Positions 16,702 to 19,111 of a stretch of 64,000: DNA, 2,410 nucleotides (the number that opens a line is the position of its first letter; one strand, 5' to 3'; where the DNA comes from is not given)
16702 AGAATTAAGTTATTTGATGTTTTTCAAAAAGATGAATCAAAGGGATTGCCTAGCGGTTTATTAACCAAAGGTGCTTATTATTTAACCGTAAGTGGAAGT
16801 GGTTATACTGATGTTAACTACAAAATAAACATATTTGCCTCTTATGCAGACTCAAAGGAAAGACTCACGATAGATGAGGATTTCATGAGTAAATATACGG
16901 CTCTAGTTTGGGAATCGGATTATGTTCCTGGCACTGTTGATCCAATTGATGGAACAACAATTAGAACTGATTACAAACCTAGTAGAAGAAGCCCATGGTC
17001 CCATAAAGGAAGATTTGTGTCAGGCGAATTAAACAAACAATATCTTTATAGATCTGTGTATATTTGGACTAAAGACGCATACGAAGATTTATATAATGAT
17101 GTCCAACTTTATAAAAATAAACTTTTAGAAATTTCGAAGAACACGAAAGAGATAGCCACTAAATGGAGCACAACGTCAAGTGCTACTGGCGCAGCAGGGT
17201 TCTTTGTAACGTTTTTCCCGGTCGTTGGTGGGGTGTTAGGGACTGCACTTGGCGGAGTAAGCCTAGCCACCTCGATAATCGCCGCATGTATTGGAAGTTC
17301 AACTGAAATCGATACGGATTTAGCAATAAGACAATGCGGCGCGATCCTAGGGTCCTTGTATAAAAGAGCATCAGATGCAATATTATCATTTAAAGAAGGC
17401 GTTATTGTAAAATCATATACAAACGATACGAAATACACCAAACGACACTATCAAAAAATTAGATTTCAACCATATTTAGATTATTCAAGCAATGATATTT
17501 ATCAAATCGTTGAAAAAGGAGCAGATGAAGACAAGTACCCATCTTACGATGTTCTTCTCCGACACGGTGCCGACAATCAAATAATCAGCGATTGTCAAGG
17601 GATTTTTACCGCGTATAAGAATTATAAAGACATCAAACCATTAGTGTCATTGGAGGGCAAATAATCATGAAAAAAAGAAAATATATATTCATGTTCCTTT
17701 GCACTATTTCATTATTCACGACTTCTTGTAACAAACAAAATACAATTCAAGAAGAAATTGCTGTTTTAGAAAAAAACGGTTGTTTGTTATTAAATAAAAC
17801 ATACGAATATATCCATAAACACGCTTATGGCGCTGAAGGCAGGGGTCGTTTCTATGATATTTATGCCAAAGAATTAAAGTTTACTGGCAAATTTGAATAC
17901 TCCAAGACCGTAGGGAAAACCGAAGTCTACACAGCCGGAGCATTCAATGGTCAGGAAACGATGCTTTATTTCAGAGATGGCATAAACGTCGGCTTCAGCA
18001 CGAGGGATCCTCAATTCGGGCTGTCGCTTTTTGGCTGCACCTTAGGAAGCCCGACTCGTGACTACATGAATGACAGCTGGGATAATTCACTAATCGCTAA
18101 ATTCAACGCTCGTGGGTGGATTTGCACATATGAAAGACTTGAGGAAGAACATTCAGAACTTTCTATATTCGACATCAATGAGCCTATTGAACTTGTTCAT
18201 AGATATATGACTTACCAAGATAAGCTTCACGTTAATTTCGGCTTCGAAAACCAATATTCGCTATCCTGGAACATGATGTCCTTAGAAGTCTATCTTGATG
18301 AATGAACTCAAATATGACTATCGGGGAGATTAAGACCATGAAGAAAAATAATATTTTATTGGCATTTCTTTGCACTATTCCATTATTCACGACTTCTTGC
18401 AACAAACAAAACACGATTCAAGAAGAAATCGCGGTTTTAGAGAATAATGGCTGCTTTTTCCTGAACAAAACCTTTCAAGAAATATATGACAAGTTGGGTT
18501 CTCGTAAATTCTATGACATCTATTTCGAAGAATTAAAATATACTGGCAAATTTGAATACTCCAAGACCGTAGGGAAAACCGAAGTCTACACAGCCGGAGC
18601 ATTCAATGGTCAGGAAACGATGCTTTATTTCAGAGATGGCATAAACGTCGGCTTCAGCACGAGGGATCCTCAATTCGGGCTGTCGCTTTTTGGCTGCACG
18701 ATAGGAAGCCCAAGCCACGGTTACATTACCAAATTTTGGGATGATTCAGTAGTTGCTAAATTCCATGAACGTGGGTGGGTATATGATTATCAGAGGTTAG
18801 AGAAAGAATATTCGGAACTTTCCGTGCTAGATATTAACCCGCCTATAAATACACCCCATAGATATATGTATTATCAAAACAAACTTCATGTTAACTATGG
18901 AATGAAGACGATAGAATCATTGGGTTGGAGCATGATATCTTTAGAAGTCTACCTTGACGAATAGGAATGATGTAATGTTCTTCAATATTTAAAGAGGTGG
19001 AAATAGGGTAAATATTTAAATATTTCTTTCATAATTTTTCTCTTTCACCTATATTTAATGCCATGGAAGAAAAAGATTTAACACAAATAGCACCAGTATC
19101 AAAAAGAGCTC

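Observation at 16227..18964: tuf-adjacent module: glycine-zipper protein followed by two tandem lipoprotein paralogues (toxin/immunity-like layout)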

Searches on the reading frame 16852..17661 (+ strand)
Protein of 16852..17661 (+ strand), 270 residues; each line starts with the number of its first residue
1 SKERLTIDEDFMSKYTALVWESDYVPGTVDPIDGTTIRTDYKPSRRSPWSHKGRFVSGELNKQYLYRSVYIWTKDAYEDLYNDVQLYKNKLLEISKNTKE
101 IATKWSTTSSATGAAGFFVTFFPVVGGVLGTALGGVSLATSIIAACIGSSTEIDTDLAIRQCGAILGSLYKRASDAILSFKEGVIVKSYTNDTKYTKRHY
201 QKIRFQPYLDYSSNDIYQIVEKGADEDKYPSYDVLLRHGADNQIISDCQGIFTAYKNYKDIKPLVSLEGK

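Call 55: predict_structure(alignment_id=A5)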
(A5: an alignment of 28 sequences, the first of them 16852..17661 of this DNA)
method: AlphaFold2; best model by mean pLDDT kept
length: 270 residues; sequences in the alignment: 28
mean_pLDDT: 79.0   pTM: 0.80
mean pLDDT of the five models: 79.0, 71.4, 68.9, 67.9, 65.0
residues with pLDDT >= 90: 51; 70-90: 151; 50-70: 62; < 50: 6
segments of 3 or more residues with pLDDT < 50: none
pLDDT, mean of each block of 10 residues (from residue 1): 71 91 76 89 93 79 85 90 91 85 78 71 76 83 71 80 85 74 87 92 80 68 58 54 58 91 77
secondary structure, 60 per line:
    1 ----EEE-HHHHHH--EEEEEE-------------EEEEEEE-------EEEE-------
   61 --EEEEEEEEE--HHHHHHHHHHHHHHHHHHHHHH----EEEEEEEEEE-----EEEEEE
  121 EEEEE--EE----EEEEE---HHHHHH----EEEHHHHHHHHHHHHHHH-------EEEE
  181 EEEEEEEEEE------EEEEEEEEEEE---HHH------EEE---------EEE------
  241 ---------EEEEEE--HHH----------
elements in order: E5-7 H9-14 E17-22 E36-42 E50-53 E63-71 H74-95 E100-109 E115-125 E134-138 H142-147 E152-154 H155-169 E177-190 E197-207 E220-222 E232-234 E250-255

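Call 57: fold_search(model_id=the predicted structure, library=pdb)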
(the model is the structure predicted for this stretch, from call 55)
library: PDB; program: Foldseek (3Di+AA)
matches with E <= 10: 894; with E <= 0.001: 0
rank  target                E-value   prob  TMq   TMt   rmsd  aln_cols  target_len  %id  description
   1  8js5_C                7.3e-02  0.10  0.12  0.13  30.5       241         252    7  Dimeric PAS domains of oxygen sensor FixL with ferric unliganded heme (released 2024-06-26)
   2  6jif_A                9.2e-02  0.11  0.13  0.11  18.0       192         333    8  Crystal Structures of Branched-Chain Aminotransferase from Pseudomonas sp. UW4 (released 2020-01-01)
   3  8js5_G                9.7e-02  0.08  0.12  0.12  29.7       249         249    6  Dimeric PAS domains of oxygen sensor FixL with ferric unliganded heme (released 2024-06-26)
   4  2abj_G                1.4e-01  0.08  0.12  0.10  18.4       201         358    9  Crystal structure of human branched chain amino acid transaminase in a complex with an inhibitor, C16H10N2O4F3SCl, and (released 2006-06-27)
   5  8js6_E                1.4e-01  0.08  0.12  0.13  29.4       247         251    6  Dimeric PAS domains of oxygen sensor FixL in complex with cyanide-bound ferric heme (released 2024-06-26)
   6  8js5_A                1.4e-01  0.07  0.12  0.13  30.4       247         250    8  Dimeric PAS domains of oxygen sensor FixL with ferric unliganded heme (released 2024-06-26)
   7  7ywe_C                1.4e-01  0.03  0.07  0.12  19.4       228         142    8  Monocot chimeric jacalin JAC1 from Oryza sativa: dirigent domain (crystal form 2) (released 2022-05-04)
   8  3o22                  2.1e-01  0.10  0.13  0.19  16.5       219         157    5  Structure-function analysis of human L-Prostaglandin D Synthase bound with fatty acid (released 2010-09-22)
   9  5f9d_A                2.1e-01  0.04  0.09  0.06  19.3       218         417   10  Blood group antigen binding adhesin BabA of Helicobacter pylori strain P436 in complex with Lewis b blood group B hept (released 2016-01-20)
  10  4eg9                  2.1e-01  0.03  0.09  0.10  20.7       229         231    9  1.9 Angstrom resolution crystal structure of Se-methionine hypothetical protein SAOUHSC_02783 from Staphylococcus aureus (released 2012-04-11)
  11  8xk0_A                2.1e-01  0.03  0.10  0.05  19.9       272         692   11  Structure of the Argonaute protein from Kurthia massiliensis in complex with guide DNA and 19-mer target DNA in pre-cl (released 2024-12-18)
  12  7qg9_G                2.1e-01  0.01  0.06  0.06  21.1       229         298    6  Tail tip of siphophage T5 : common core proteins (released 2022-12-21)
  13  7st9_G                2.3e-01  0.21  0.20  0.17  15.4       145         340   13  Open state of Rad24-RFC:9-1-1 bound to a 5' ss/dsDNA junction (released 2022-03-23)
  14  7x7z_A                2.3e-01  0.06  0.11  0.18  19.6       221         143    9  The crystal structure of 2+2/4+2 cyclase PloI4 (released 2023-02-08)
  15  3uyy_B                2.5e-01  0.07  0.13  0.12  18.1       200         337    8  Crystal Structures of Branched-Chain Aminotransferase from Deinococcus radiodurans Complexes with alpha-Ketoisocaproat (released 2012-12-12)
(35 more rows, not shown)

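Call 61: fold_search(model_id=the predicted structure, library=viral)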
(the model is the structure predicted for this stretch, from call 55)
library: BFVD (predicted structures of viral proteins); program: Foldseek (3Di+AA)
matches with E <= 10: 1079; with E <= 0.001: 0
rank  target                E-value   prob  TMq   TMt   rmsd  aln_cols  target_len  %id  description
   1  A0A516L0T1            1.7e-02  0.25  0.15  0.23  18.8       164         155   14  (no name in the UniProt tables at hand)
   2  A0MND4                1.7e-02  0.25  0.13  0.19  19.2       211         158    8  (no name in the UniProt tables at hand)
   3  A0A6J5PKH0            1.9e-02  0.20  0.12  0.17  15.4       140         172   14  Uncharacterized protein [uncultured Caudovirales phage]
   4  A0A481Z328            4.6e-02  0.23  0.13  0.11  16.2       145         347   12  Uncharacterized protein [Pithovirus LCPAC101]
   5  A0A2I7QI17            5.1e-02  0.13  0.13  0.19  16.5       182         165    8  Uncharacterized protein [Vibrio phage Aphrodite1]
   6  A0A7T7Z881            6.1e-02  0.10  0.09  0.06  17.8       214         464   10  Uncharacterized protein [Salmonella phage SPHG3]
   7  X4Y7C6                6.1e-02  0.10  0.09  0.04  18.1       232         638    7  Uncharacterized protein [Salmonella phage vB-SalM-SJ3]
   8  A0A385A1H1            9.0e-02  0.11  0.10  0.09  15.4       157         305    8  (no name in the UniProt tables at hand)
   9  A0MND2                9.0e-02  0.10  0.12  0.17  15.8       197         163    8  (no name in the UniProt tables at hand)
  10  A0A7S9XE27            1.1e-01  0.08  0.13  0.06  24.3       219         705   13  Uncharacterized protein [Virus NIOZ-UU159]
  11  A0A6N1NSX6            1.3e-01  0.41  0.19  0.36   9.9       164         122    8  Putative ORFan [Tupanvirus deep ocean]
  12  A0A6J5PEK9            1.3e-01  0.07  0.10  0.14  17.0       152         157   13  Uncharacterized protein [uncultured Caudovirales phage]
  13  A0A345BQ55            1.4e-01  0.14  0.14  0.24  19.1       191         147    9  (no name in the UniProt tables at hand)
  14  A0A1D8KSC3            1.4e-01  0.04  0.09  0.07  18.3       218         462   10  Uncharacterized protein [Synechococcus phage S-WAM1]
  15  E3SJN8                1.5e-01  0.02  0.08  0.05  28.2       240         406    8  Uncharacterized protein [Synechococcus phage S-ShM2]
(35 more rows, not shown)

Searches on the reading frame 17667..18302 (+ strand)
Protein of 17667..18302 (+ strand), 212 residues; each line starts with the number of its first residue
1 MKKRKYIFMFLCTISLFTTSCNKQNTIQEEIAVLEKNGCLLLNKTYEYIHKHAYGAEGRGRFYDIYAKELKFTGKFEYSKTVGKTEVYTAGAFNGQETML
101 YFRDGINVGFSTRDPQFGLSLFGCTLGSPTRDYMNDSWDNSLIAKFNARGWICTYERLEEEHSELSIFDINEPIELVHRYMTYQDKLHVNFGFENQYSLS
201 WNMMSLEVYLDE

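Call 5: search_protein_families(library=pfam, proteins=[window:17667-18302:+], max_evalue=1)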
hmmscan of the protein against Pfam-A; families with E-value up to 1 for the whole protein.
window:17667-18302:+ (212 aa): 0 families

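Call 7: search_protein_families(library=ncbifam, proteins=[window:17667-18302:+], max_evalue=1)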
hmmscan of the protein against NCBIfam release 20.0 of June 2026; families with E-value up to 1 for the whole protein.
window:17667-18302:+ (212 aa): 3 families
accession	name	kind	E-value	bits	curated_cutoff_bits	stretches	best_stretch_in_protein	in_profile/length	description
NF053689.1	BamJ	equivalog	0.039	14.2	100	1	1-53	1-54/184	BamJ family beta-barrel-assembly machinery protein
NF053690.1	BamK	equivalog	0.068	13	120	1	1-30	1-29/199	BamK family beta-barrel-assembly machinery protein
TIGR04313.1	aro_clust_Mycop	subfamily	0.12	12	40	1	1-34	1-42/296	aromatic motif membrane protein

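Call 10: search_protein_families(library=phrogs, proteins=[window:17667-18302:+], max_evalue=1)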
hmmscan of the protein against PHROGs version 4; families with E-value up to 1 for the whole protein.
window:17667-18302:+ (212 aa): 0 families

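Call 11: search_protein_families(library=padloc, proteins=[window:17667-18302:+], max_evalue=1)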
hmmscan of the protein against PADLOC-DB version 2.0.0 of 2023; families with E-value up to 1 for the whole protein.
window:17667-18302:+ (212 aa): 0 families

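Call 23: find_homologous_proteins(query=A2, max_evalue=0.001)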
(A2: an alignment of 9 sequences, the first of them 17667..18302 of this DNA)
Query A2 (9 sequences) (212 aa, profile of the alignment): 22 proteins with E <= 0.001 among 1031 candidates.
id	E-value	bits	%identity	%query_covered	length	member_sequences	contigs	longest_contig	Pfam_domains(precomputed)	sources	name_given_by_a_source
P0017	9.9e-85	301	68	100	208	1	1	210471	-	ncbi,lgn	-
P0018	1.3e-84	301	85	100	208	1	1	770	-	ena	-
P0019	1.2e-82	294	71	100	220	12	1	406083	-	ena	-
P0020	2.9e-82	293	75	100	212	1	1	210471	-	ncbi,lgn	-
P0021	5.9e-81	289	99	100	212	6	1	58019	-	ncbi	-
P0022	8.8e-79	282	81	100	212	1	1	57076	-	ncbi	-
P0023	4.8e-78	279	78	100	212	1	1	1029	-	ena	-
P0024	1.6e-77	278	39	99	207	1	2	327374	-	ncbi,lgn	-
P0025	2.7e-77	277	85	100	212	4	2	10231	-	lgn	-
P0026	2.9e-74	267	30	100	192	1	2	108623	-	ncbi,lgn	-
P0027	1.2e-73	265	28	99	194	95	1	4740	-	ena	-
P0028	3.4e-70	254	56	99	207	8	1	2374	-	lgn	-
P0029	2.4e-69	251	59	90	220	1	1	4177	-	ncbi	-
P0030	5.9e-65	237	30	95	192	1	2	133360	-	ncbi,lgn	-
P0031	1.6e-62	229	27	91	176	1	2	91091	-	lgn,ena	-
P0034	6.5e-55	204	31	95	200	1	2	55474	-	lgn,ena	-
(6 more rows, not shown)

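Call 35: search_solved_structures(query=A2, max_evalue=10)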
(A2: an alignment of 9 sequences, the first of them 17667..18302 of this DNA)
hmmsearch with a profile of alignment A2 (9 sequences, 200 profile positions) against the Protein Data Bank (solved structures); distinct sequences matched with E-value up to 10: 1.
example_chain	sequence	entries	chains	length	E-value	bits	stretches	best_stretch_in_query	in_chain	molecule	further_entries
4v6w_AA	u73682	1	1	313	0.53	13.1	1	15-85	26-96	40S ribosomal protein SA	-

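Call 41: search_protein_families(library=pfam, alignment_id=A4, max_evalue=1)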
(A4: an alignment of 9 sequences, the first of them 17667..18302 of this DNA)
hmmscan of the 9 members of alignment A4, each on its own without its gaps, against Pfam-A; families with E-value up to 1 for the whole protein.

A. member 1, window:17667-18302:+ (212 aa): 0 families

B. families by the number of members that match (of 9 scanned): 3 families
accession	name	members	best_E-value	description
PF07065.19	D123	1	0.0093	D123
PF16878.10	SIX1_SD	1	0.12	Transcriptional regulator, SIX1, N-terminal SD domain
PF05240.20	APOBEC_C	1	0.17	APOBEC-like C-terminal domain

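Call 54: find_encoding_contigs(protein=P0034, flank=8000, max_places=2)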
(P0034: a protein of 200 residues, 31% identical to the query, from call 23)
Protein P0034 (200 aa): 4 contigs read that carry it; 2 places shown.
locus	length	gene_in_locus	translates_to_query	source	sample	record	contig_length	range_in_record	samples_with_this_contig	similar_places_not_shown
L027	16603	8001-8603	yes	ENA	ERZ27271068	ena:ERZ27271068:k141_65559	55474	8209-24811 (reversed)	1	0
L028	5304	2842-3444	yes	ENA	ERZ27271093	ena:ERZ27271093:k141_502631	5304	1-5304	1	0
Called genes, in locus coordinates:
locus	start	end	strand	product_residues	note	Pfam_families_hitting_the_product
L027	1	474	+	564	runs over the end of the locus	PF00512:HisKA, PF02518:HATPase_c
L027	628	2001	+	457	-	-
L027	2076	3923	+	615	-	PF00528:BPD_transp_1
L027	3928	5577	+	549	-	PF00005:ABC_tran, PF13304:AAA_21 (faint)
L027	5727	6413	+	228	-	PF01741:MscL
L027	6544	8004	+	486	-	-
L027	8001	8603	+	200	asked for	-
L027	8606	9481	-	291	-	PF14397:ATPgrasp_ST (faint), PF02655:ATP-grasp_3 (weak), PF08443:RimK, PF02955:GSH-S_ATP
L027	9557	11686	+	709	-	PF00795:CN_hydrolase, PF02540:NAD_synthase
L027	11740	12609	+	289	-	PF04138:GtrA_DPMS_TM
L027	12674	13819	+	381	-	PF01266:DAO (faint), PF03486:HI0933_like, PF07992:Pyr_redox_2 (weak), PF13450:NAD_binding_8 (weak), PF22780:HI0933_like_1st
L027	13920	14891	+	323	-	-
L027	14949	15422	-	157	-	PF08433:KTI12, PF13671:AAA_33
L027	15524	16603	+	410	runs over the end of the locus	PF03315:SDH_beta, PF03313:SDH_alpha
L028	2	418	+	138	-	?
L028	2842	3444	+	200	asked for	-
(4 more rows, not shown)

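Call 87: find_homologous_proteins(query=A4, max_evalue=0.01)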
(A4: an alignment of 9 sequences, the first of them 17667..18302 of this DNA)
Query A4 (9 sequences) (212 aa, profile of the alignment): 13 proteins with E <= 0.01 among 2070 candidates.
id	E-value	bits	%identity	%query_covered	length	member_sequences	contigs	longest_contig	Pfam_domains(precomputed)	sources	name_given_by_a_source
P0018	3.4e-67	244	85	100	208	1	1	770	-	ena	-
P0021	1.0e-66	242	99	100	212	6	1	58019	-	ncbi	-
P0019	1.2e-65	239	71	100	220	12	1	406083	-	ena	-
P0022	1.9e-64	235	81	100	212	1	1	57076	-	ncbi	-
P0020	1.6e-62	229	75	100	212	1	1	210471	-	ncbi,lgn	-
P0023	1.9e-62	229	78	100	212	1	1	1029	-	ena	-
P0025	2.1e-62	228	85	100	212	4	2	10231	-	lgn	-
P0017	3.4e-62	228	68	100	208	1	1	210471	-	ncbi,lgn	-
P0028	2.1e-57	212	56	99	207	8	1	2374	-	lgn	-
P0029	3.9e-57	211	59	90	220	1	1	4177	-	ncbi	-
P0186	4.1e-51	192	32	43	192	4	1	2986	-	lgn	-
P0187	3.6e-49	185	30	56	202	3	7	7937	-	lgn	-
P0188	2.4e-32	130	41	27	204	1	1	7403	-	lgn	-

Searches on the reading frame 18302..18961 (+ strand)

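Call 5: search_protein_families(library=pfam, proteins=[window:18302-18961:+], max_evalue=1)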
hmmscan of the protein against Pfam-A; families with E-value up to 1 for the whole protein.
window:18302-18961:+ (220 aa): 2 families
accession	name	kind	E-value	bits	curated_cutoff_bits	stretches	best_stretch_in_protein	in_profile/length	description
PF07065.19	D123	-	0.01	15.4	24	1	113-196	176-256/300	D123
PF16878.10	SIX1_SD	-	0.069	14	27.4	1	14-79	17-78/113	Transcriptional regulator, SIX1, N-terminal SD domain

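Call 7: search_protein_families(library=ncbifam, proteins=[window:18302-18961:+], max_evalue=1)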
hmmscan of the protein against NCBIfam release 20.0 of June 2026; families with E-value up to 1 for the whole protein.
window:18302-18961:+ (220 aa): 0 families

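Call 10: search_protein_families(library=phrogs, proteins=[window:18302-18961:+], max_evalue=1)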
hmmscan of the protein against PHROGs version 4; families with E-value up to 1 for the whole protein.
window:18302-18961:+ (220 aa): 1 family
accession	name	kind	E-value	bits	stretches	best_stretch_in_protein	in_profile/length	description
phrog_35238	-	unknown function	0.18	12.9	1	135-168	27-60/108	-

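Call 11: search_protein_families(library=padloc, proteins=[window:18302-18961:+], max_evalue=1)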
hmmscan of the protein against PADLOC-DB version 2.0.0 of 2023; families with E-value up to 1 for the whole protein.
window:18302-18961:+ (220 aa): 0 families
